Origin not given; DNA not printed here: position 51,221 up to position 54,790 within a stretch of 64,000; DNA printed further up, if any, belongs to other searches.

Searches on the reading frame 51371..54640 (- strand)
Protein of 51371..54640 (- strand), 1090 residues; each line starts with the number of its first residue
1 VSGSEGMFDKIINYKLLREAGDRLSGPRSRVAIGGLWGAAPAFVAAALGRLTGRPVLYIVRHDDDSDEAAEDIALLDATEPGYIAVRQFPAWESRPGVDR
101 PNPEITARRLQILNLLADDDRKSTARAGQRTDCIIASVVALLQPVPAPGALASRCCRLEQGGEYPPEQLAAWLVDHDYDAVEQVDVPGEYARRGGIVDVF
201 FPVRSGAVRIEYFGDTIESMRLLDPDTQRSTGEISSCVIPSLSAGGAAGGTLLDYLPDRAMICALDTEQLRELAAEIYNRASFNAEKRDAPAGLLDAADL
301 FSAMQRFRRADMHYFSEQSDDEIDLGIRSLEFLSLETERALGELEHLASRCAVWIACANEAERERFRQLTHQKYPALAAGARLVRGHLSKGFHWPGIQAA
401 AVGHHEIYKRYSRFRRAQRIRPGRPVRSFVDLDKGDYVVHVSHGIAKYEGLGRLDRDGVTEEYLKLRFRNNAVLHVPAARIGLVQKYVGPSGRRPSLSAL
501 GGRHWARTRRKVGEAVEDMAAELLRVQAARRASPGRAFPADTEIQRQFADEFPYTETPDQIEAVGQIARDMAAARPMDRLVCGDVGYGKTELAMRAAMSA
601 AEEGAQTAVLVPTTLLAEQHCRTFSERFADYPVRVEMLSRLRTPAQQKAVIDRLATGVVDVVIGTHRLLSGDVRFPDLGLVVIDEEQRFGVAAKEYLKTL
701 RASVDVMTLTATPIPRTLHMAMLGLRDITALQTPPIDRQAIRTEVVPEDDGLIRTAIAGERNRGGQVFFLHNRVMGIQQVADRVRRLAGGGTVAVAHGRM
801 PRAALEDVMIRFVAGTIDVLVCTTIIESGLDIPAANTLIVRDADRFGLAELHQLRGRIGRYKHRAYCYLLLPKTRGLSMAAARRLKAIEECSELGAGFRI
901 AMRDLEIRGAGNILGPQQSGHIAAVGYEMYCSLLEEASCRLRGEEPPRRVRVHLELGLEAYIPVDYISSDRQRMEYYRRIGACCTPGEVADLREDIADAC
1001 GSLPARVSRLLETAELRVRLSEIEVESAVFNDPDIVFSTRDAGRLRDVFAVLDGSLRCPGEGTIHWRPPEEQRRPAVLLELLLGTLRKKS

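Call 44: search_protein_families(library=pfam, proteins=[window:51371-54640:-], max_evalue=0.0001)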
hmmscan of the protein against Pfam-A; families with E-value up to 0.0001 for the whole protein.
window:51371-54640:- (1090 aa): 6 families
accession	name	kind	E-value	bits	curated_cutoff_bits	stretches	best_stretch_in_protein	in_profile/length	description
PF00270.35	DEAD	-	5.1e-22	78.8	26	1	557-719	1-165/167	DEAD/DEAH box helicase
PF00271.37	Helicase_C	-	1.5e-19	70.7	23.5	1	757-861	10-109/110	Helicase conserved C-terminal domain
PF17757.6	UvrB_inter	-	6.9e-18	65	22.9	1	157-239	2-85/91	UvrB interaction domain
PF03461.20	TRCF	-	1.4e-17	64.2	25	1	956-1039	1-84/95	TRCF domain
PF02559.22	CarD_TRCF_RID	-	2.7e-16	59.8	23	1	432-488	1-57/57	CarD-like/TRCF RID domain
PF04851.21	ResIII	-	4.4e-05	23.9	22.5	1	558-713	6-162/164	Type III restriction enzyme, res subunit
